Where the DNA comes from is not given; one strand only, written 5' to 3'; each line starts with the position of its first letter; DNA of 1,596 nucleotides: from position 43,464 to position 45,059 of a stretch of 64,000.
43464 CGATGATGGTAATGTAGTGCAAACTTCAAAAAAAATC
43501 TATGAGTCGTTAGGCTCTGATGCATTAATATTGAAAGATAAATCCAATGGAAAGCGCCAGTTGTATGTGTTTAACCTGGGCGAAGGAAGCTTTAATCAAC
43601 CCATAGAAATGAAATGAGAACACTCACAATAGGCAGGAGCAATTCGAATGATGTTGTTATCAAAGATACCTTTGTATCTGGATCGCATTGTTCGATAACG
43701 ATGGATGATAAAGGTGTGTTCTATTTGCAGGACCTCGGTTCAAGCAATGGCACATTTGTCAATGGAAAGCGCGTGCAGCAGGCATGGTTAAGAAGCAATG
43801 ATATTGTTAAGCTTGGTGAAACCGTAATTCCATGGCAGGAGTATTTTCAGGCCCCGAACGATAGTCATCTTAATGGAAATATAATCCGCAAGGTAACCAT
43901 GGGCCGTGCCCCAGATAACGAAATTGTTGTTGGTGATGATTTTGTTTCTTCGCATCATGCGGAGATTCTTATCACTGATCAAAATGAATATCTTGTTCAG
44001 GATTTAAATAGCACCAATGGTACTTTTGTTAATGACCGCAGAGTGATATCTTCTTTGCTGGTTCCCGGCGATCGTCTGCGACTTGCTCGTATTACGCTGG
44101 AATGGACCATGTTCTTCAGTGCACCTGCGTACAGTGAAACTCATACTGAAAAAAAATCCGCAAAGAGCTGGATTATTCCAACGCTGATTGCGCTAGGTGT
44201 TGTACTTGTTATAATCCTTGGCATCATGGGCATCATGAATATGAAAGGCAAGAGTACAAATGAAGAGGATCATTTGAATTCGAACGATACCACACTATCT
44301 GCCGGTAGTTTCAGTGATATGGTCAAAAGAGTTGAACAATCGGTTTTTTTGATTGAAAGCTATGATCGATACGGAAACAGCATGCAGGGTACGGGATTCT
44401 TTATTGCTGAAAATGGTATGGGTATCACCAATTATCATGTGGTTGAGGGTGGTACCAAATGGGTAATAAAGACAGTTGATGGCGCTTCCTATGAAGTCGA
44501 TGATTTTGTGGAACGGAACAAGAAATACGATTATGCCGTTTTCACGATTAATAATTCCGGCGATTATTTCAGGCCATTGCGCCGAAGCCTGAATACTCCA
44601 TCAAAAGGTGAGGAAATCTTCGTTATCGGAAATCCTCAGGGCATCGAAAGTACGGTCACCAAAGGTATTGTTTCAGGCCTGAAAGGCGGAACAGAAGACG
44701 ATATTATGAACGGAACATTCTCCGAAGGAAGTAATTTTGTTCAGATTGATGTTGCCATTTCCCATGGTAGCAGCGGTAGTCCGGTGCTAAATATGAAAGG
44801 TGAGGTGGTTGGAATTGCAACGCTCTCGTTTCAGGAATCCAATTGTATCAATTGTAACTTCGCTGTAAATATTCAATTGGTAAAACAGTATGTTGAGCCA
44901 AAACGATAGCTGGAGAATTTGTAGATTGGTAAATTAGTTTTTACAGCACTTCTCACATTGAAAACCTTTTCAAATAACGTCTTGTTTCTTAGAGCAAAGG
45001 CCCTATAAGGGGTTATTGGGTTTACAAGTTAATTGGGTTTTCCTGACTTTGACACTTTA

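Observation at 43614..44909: Dual-FHA, single-TM, extracytoplasmic trypsin-like protease translationally coupled to the kinase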

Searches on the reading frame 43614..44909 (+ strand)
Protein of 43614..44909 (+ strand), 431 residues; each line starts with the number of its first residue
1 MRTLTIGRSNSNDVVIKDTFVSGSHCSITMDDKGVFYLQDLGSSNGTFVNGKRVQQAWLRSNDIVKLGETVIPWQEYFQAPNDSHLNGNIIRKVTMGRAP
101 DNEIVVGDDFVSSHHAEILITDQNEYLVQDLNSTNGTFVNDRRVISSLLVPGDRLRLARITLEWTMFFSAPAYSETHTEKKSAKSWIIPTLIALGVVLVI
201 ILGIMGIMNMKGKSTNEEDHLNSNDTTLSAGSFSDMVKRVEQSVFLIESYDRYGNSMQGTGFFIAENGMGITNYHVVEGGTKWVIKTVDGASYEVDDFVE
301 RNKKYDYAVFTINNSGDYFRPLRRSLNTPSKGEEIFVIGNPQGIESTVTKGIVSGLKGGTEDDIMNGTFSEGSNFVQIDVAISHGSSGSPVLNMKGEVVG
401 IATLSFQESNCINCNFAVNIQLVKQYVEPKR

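Call 3: search_protein_families(library=pfam, proteins=[window:43614-44909:+], max_evalue=0.01)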
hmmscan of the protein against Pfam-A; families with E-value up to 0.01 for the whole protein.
window:43614-44909:+ (431 aa): 6 families
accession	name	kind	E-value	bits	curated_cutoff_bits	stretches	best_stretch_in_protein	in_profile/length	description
PF00498.31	FHA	-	2.6e-43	146.7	20.7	2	5-68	2-67/67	FHA domain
PF13365.12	Trypsin_2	-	6.3e-26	92.3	27.6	1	259-401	1-144/144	Trypsin-like peptidase domain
PF16697.10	Yop-YscD_cpl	-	1.4e-25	89.8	33.2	2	3-71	18-87/94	Inner membrane component of T3SS, cytoplasmic domain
PF00089.32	Trypsin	-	3.1e-10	40.7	20.6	1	257-421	25-214/220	Trypsin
PF00949.27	Peptidase_S7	-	0.00021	21.6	20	1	372-401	83-112/131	Peptidase S7, Flavivirus NS3 serine protease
PF10459.15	Peptidase_S46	-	0.003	16.7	22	1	379-403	627-651/698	Peptidase S46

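Call 5: find_homologous_proteins(query=window:43614-44906:+, max_evalue=0.00001)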
Query window:43614-44906:+ (431 aa): 2036 proteins with E <= 0.00001 among 8000 candidates; the best 120 are listed.
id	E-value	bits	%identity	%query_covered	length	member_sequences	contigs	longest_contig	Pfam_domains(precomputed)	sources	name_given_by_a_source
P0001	4.4e-286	966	100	100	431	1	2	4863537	PF13365.13,PF00498.32,PF16697.11,PF00089.33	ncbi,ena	-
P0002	9.6e-237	804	82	99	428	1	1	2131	PF13365.13,PF00498.32,PF16697.11,PF00089.33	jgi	jgi:pSer/pThr/pTyr-binding forkhead associated (FHA) protein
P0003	1.0e-235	800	80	100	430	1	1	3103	PF13365.13,PF00498.32,PF16697.11,PF00089.33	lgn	-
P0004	6.1e-224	761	76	100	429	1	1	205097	PF13365.13,PF00498.32,PF16697.11,PF00089.33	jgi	jgi:pSer/pThr/pTyr-binding forkhead associated (FHA) protein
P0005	3.9e-222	755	77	99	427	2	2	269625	PF13365.13,PF00498.32,PF16697.11,PF00089.33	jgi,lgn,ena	-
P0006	4.9e-219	745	76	99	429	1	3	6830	PF13365.13,PF00498.32,PF16697.11,PF00089.33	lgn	-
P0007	1.1e-199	681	68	99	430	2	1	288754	PF13365.13,PF00498.32,PF16697.11,PF00089.33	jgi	jgi:pSer/pThr/pTyr-binding forkhead associated (FHA) protein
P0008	3.0e-197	673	68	100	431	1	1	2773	PF13365.13,PF00498.32,PF16697.11,PF00089.33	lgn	-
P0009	3.0e-194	664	67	100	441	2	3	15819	PF13365.13,PF00498.32,PF16697.11,PF00089.33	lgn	-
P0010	4.0e-164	564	56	99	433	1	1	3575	PF13365.13,PF00498.32,PF16697.11,PF00089.33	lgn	-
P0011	3.8e-163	561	66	87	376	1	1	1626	PF13365.13,PF00498.32,PF10459.16,PF16697.11,PF00089.33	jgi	jgi:hypothetical protein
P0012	1.0e-153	530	55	99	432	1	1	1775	PF13365.13,PF00498.32,PF16697.11,PF00949.28,PF00089.33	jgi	jgi:pSer/pThr/pTyr-binding forkhead associated (FHA) protein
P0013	1.6e-138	480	51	98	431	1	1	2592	PF13365.13,PF00498.32,PF10459.16,PF16697.11,PF00089.33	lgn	-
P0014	1.5e-136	474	51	98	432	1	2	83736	PF13365.13,PF00498.32,PF10459.16,PF16697.11,PF00089.33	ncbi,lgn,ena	ncbi:MAG: FHA domain-containing protein [Bacteroidota bacterium]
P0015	3.5e-131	456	49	99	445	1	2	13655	PF13365.13,PF00498.32,PF16697.11,PF00089.33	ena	-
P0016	1.9e-130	453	50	98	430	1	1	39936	PF13365.13,PF00498.32,PF10459.16,PF16697.11,PF00089.33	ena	-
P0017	4.1e-130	452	51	98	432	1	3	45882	PF13365.13,PF00498.32,PF16697.11,PF00089.33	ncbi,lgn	-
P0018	4.2e-130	452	50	98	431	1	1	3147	PF13365.13,PF00498.32,PF16697.11,PF00089.33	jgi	jgi:S1-C subfamily serine protease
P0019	4.7e-130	452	51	100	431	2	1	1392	PF13365.13,PF00498.32,PF16697.11,PF00089.33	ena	-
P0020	4.9e-129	449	49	99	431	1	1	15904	PF13365.13,PF00498.32,PF16697.11,PF00089.33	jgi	jgi:pSer/pThr/pTyr-binding forkhead associated (FHA) protein/V8-like Glu-specific endopeptidase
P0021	7.9e-129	448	49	98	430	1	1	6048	PF13365.13,PF00498.32,PF16697.11,PF00089.33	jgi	jgi:pSer/pThr/pTyr-binding forkhead associated (FHA) protein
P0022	1.8e-128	447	49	98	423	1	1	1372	PF13365.13,PF00498.32,PF16697.11,PF00089.33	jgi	jgi:pSer/pThr/pTyr-binding forkhead associated (FHA) protein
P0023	1.9e-128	447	50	98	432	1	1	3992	PF13365.13,PF00498.32,PF16697.11,PF00089.33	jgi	-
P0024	7.9e-128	445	50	98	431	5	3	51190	PF13365.13,PF00498.32,PF10459.16,PF16697.11,PF00089.33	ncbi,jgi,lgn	jgi:pSer/pThr/pTyr-binding forkhead associated (FHA) protein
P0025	1.3e-127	444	50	100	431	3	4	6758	PF13365.13,PF00498.32,PF16697.11,PF00089.33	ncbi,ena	-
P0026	2.3e-125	437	50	99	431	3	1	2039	PF13365.13,PF00498.32,PF16697.11,PF00949.28,PF00089.33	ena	-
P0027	2.4e-125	437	49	99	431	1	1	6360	PF13365.13,PF00498.32,PF16697.11,PF00089.33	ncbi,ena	-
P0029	4.1e-123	429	49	99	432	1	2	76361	PF13365.13,PF00498.32,PF16697.11,PF00089.33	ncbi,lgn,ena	ncbi:MAG: FHA domain-containing protein [Bacteroidota bacterium]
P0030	1.5e-122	427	49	98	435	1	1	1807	PF13365.13,PF00498.32,PF16697.11,PF00089.33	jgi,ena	-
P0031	1.8e-116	407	47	99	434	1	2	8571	PF13365.13,PF00498.32,PF16697.11,PF00089.33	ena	-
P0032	7.3e-114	399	45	99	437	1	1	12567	PF13365.13,PF00498.32,PF16697.11,PF00089.33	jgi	jgi:pSer/pThr/pTyr-binding forkhead associated (FHA) protein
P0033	5.6e-113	396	46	99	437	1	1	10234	PF13365.13,PF00498.32,PF16697.11,PF00949.28,PF00089.33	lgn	-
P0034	9.2e-104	366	42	99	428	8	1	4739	PF13365.13,PF00498.32,PF16697.11,PF00089.33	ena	-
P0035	6.9e-92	326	39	98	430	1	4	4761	PF13365.13,PF00498.32,PF16697.11,PF00089.33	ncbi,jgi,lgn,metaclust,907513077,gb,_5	metaclust:\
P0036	1.5e-91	325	41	99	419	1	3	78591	PF13365.13,PF00498.32,PF16697.11,PF00089.33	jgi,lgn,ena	-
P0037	2.4e-90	321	66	50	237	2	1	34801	PF00498.32,PF16697.11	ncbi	-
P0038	2.7e-87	311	39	98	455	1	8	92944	PF13365.13,PF00498.32,PF16697.11,PF00089.33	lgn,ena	-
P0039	4.5e-87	311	38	98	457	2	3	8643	PF13365.13,PF00498.32,PF16697.11,PF00089.33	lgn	-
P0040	6.5e-86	307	37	98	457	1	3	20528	PF13365.13,PF00498.32,PF16697.11,PF00089.33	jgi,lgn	-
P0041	9.2e-86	306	36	98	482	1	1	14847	PF13365.13,PF00498.32,PF16697.11,PF00089.33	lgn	-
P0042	1.3e-85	306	38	98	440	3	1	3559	PF13365.13,PF00498.32,PF16697.11,PF00089.33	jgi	jgi:serine protease Do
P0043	3.4e-84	301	38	98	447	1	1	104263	PF13365.13,PF00498.32,PF16697.11,PF00089.33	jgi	-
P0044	3.1e-83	298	37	98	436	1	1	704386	PF13365.13,PF00498.32,PF16697.11,PF00089.33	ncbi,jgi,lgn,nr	ncbi:MAG: FHA domain-containing protein [Raineya sp.]|jgi:S1-C subfamily serine protease|nr:FHA doma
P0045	1.6e-82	296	37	98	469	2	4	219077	PF13365.13,PF00498.32,PF16697.11,PF00089.33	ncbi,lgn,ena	-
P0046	3.6e-81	291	43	48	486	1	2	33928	PF13365.13,PF00498.32,PF16697.11,PF00089.33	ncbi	ncbi:MAG: hypothetical protein OHK0045_21440 [Raineya sp.]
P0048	9.7e-81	290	37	98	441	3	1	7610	PF13365.13,PF00498.32,PF16697.11,PF00089.33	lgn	-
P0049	9.9e-81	290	37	97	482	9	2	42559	PF13365.13,PF00498.32,PF16697.11,PF00089.33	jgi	jgi:S1-C subfamily serine protease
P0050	2.5e-79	285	37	98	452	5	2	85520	PF13365.13,PF00498.32,PF16697.11,PF00089.33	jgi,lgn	jgi:pSer/pThr/pTyr-binding forkhead associated (FHA) protein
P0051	2.5e-78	282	42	48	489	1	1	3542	PF13365.13,PF00498.32,PF16697.11,PF00089.33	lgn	-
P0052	6.2e-78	280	35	98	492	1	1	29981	PF13365.13,PF00498.32,PF16697.11,PF00089.33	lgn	-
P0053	1.6e-77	279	35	98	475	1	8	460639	PF13365.13,PF00498.32,PF16697.11,PF00089.33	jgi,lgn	jgi:serine protease Do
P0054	5.9e-77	277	34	98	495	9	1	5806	PF13365.13,PF00498.32,PF16697.11,PF00089.33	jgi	jgi:S1-C subfamily serine protease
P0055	6.1e-76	274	34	98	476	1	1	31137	PF13365.13,PF00498.32,PF16697.11,PF00089.33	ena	-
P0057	3.4e-73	265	41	77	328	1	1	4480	PF13365.13,PF00498.32,PF16697.11,PF00949.28,PF00089.33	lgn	-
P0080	2.7e-42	163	34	64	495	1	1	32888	PF13365.13,PF00498.32,PF10459.16,PF16697.11,PF00089.33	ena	-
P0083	3.7e-42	163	28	97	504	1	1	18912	PF13365.13,PF00498.32,PF16697.11,PF00089.33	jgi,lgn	jgi:pSer/pThr/pTyr-binding forkhead associated (FHA) protein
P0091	1.0e-39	155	29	98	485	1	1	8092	PF13365.13,PF00498.32,PF16697.11,PF00089.33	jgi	jgi:pSer/pThr/pTyr-binding forkhead associated (FHA) protein/V8-like Glu-specific endopeptidase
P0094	5.6e-39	152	27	98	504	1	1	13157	PF13365.13,PF00498.32,PF16697.11,PF00089.33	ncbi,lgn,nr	ncbi:adenylate cyclase [Spirochaetia bacterium]|nr:adenylate cyclase [Spirochaetia bacterium]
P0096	6.5e-39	152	28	94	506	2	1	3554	PF13365.13,PF00498.32,PF10459.16,PF16697.11,PF00089.33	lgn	-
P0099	5.6e-38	149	27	97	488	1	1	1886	PF13365.13,PF18221.7,PF00498.32,PF16697.11,PF00089.33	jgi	jgi:pSer/pThr/pTyr-binding forkhead associated (FHA) protein/S1-C subfamily serine protease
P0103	4.5e-37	146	28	96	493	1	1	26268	PF13365.13,PF18221.7,PF00498.32,PF16697.11,PF00089.33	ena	-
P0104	1.7e-36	144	29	95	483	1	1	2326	PF13365.13,PF00498.32,PF16697.11,PF00089.33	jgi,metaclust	metaclust:\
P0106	2.1e-36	144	33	64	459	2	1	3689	PF13365.13,PF00498.32,PF10459.16,PF16697.11,PF00089.33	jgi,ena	-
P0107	2.6e-36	143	28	94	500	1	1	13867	PF13365.13,PF00498.32,PF16697.11,PF00089.33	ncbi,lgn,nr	ncbi:adenylate cyclase [Spirochaetia bacterium]|nr:adenylate cyclase [Spirochaetia bacterium]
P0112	1.0e-34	138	34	64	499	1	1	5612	PF13365.13,PF00498.32,PF10459.16,PF16697.11,PF00089.33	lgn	-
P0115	6.9e-34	135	29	94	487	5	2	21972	PF13365.13,PF00498.32,PF10459.16,PF16697.11,PF00089.33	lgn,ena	-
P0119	1.1e-33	135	33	64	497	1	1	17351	PF13365.13,PF00498.32,PF10459.16,PF16697.11,PF00089.33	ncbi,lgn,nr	ncbi:MAG: FHA domain-containing protein [Clostridia bacterium]|nr:FHA domain-containing protein [Clo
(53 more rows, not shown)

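Call 6: search_solved_structures(query=window:43614-44906:+, max_evalue=0.001, show_alignments=3)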
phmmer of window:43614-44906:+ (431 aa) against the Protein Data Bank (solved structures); distinct sequences matched with E-value up to 0.001: 127 (the best 60 are shown).
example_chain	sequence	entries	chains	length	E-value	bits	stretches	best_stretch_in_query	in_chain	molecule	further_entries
1l1j_A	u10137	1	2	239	5.3e-22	81.3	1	256-428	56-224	heat shock protease HtrA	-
3tjn_A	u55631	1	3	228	8.6e-21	77.3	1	220-407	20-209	Serine protease HTRA1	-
6z0e_A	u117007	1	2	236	1.8e-20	76.3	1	220-418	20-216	Serine protease HTRA1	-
7sjn_A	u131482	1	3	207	2.1e-20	76.1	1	235-407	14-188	Serine protease HTRA1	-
3tjo_A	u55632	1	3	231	2.2e-20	76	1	220-418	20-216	Serine protease HTRA1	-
8sdm_A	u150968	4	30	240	2.4e-20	75.9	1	220-407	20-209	Serine protease HTRA1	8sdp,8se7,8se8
3nwu_A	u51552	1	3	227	2.4e-20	75.9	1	235-418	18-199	Serine protease HTRA1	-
3nzi_A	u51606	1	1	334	5.9e-20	74.6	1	256-407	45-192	Serine protease HTRA1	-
7sjo_A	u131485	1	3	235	6.6e-20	74.4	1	235-418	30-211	Serine protease HTRA1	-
6z0x_A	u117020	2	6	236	8.9e-20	74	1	257-418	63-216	Serine protease HTRA1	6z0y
3num_A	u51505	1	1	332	1.5e-19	73.3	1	256-407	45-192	Serine protease HTRA1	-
5b6l_A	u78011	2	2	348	1.6e-19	73.2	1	257-422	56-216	Putative serine protease HhoA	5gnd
5t63_A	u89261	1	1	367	1.8e-19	73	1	257-422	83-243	Putative serine protease HhoA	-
5t69_A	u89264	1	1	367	4.5e-19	71.7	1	257-422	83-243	Putative serine protease HhoA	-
8k2y_A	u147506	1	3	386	1.4e-18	70.1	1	258-422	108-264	serine endoprotease DegP-like protein MucD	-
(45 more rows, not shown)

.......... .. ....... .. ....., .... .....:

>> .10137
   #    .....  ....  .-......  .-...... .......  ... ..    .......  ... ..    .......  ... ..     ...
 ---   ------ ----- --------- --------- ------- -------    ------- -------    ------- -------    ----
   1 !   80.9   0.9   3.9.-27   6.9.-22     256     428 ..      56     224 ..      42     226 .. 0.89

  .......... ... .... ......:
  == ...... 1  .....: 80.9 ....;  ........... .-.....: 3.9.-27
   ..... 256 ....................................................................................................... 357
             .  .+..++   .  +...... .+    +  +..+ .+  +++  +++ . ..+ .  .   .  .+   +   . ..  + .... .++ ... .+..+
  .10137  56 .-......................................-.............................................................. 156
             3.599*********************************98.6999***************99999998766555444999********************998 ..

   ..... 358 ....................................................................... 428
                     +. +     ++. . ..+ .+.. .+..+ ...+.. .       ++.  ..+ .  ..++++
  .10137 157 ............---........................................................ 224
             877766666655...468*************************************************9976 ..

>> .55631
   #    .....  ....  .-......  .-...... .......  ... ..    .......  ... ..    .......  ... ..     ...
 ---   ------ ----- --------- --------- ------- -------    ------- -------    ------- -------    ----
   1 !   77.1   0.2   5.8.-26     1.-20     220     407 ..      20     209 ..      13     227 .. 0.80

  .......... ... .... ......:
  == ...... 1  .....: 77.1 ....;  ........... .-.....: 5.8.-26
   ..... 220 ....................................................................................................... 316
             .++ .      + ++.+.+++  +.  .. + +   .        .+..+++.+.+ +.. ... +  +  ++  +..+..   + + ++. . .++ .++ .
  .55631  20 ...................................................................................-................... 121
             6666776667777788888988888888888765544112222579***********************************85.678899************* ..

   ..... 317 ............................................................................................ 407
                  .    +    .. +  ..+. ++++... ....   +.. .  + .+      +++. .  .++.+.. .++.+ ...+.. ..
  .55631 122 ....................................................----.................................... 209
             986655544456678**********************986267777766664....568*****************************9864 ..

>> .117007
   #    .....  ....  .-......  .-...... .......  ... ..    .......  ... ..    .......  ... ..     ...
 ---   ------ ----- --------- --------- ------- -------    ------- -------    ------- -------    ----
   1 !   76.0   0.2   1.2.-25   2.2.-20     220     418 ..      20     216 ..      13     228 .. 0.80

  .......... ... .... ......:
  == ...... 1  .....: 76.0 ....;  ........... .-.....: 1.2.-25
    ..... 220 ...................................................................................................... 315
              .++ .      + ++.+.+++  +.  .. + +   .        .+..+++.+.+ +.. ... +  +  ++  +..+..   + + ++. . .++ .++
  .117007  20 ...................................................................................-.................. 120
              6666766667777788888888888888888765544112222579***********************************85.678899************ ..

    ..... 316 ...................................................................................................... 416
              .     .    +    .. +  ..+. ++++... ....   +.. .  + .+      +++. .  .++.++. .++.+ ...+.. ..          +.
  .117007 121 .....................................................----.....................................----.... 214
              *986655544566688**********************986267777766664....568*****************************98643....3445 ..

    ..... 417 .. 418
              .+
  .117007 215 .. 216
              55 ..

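Call 10: find_related_loci(query=A1, collection=genome_contigs, flank=10000)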
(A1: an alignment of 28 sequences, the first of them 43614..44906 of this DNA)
Query A1 (431 aa) in genome_contigs; peptide patterns used: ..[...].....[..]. (x = any residue, [..] = any of these).
600 stretches matched a pattern (row limit reached: there are more); 557 encode a relative of the query (tblastn E <= 1e-3); the best 80 are kept; 80 distinct loci.
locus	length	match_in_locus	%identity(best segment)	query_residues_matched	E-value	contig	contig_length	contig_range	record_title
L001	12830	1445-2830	28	1-406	5e-29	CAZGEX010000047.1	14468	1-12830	MAG TPA_asm: uncultured Sangeribacter sp. isolate SRP315200_co1_109 genome assembly, contig: NODE_8563_length_14468_cov_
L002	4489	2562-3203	32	1-223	3e-25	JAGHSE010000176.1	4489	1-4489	MAG: Candidatus Colivivens equi isolate E1_MB2_52 c_000000536237, whole genome shotgun sequence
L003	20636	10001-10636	29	1-208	1e-21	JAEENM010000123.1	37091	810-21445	MAG: Bacteroidales bacterium isolate Tb.RUG.263 NODE_3528319_length_37091_cov_2.756168, whole genome shotgun sequence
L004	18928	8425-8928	34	2-163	8e-21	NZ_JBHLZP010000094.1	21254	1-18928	Actinoallomurus acaciae strain TBRC 0563 idba_21_77_14_94, whole genome shotgun sequence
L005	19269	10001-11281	52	1-185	5e-20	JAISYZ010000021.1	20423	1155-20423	MAG: Prevotellaceae bacterium isolate Nc350_bin61 k119_2838254, whole genome shotgun sequence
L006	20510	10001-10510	33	2-166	4e-19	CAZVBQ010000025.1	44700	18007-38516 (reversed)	MAG TPA_asm: uncultured Ignavibacteriaceae bacterium isolate binchicken_co20_425 genome assembly, contig: NODE_1891_leng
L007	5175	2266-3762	23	2-405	4e-19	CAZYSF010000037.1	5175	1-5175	MAG TPA_asm: uncultured Anaerolineales bacterium isolate binchicken_co216_32 genome assembly, contig: k141_4312422, whol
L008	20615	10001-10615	31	4-166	2e-18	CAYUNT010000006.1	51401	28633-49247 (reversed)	MAG TPA_asm: uncultured Candidatus Sumerlaeota bacterium isolate SRP167436_co1_195 genome assembly, contig: NODE_793_len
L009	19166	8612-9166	34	4-157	2e-17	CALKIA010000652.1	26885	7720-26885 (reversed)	MAG TPA_asm: uncultured Chloroflexi bacterium isolate SRR5576005_bin.115_CONCOCT_v1.1_MAG genome assembly, contig: ERZ79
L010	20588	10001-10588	30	2-173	1e-16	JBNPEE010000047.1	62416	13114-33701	MAG: Anaerolineae bacterium isolate fr_S2C258 S2CNODE_206_length_62416_cov_8_323476, whole genome shotgun sequence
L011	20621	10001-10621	28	5-172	2e-16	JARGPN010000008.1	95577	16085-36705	MAG: Alcanivoracaceae bacterium isolate bin_ti_oxhcr1.009 k141_138981, whole genome shotgun sequence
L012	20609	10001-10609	32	4-164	2e-16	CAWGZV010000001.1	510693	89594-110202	MAG: uncultured Chloroflexia bacterium isolate MFD02979.bin.1.10 genome assembly, contig: contig_115209, whole genome sh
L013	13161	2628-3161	33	1-149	7e-16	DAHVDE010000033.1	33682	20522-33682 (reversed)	MAG TPA_asm: Actinobacteria bacterium isolate clean4382 k141_691690, whole genome shotgun sequence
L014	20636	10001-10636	33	4-164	6e-16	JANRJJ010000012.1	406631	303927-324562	MAG: bacterium isolate bins.221 k141_4294051, whole genome shotgun sequence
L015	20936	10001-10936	31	4-172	8e-16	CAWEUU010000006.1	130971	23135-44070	MAG: uncultured Solirubrobacterales bacterium isolate MFD05684.bin.1.283 genome assembly, contig: contig_35807, whole ge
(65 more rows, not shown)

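Call 11: find_encoding_contigs(protein=P0001, flank=10000, max_places=3)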
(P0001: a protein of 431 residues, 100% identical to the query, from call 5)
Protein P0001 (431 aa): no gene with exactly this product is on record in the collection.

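Call 12: find_encoding_contigs(protein=P0007, flank=10000, max_places=1)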
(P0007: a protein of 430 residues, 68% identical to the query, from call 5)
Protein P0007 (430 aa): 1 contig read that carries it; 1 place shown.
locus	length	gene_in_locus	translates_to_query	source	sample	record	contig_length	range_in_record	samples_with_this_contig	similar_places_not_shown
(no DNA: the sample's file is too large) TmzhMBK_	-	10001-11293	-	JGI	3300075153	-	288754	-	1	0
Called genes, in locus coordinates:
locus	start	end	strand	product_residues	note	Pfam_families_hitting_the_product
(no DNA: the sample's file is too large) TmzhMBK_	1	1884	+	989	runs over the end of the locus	PF26696:PTL_trimer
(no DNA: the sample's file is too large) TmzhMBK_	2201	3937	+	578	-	PF02878:PGM_PMM_I, PF02879:PGM_PMM_II, PF02880:PGM_PMM_III, PF00408:PGM_PMM_IV (faint)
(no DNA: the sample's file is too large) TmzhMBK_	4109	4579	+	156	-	PF00684:DnaJ_CXXCXGXG (faint)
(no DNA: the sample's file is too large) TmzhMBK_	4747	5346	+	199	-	PF16697:Yop-YscD_cpl, PF00498:FHA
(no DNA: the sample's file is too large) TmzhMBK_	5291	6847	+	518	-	PF16697:Yop-YscD_cpl, PF00498:FHA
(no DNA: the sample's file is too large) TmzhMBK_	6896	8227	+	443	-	PF00481:PP2C, PF13672:PP2C_2, PF07228:SpoIIE (faint), PF01476:LysM (weak), PF23473:LysM3_LYK4_5 (faint)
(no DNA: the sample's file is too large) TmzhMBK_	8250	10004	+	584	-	PF00069:Pkinase, PF07714:PK_Tyr_Ser-Thr, PF03109:ABC1 (weak), PF08239:SH3_3 (faint)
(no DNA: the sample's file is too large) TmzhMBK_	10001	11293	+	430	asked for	PF00498:FHA, PF16697:Yop-YscD_cpl, PF00498:FHA, PF16697:Yop-YscD_cpl, PF00089:Trypsin, PF13365:Trypsin_2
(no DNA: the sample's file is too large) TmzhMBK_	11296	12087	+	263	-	PF12146:Hydrolase_4 (faint), PF02230:Abhydrolase_2 (weak), PF01738:DLH (weak), PF00326:Peptidase_S9 (weak)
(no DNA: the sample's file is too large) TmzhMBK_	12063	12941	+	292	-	-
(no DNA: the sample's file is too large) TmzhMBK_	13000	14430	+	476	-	PF03062:MBOAT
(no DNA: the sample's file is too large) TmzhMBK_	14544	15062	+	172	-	-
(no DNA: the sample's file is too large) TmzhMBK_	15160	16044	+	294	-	PF18962:Por_Secre_tail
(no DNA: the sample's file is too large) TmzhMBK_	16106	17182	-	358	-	PF01758:SBF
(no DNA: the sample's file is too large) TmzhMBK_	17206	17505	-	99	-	PF13183:Fer4_8 (faint), PF00037:Fer4 (weak), PF12837:Fer4_6 (weak), PF13237:Fer4_10 (weak), PF14697:Fer4_21 (weak), PF12838:Fer4_7, PF13187:Fer4_9, PF00037:Fer4, +5 more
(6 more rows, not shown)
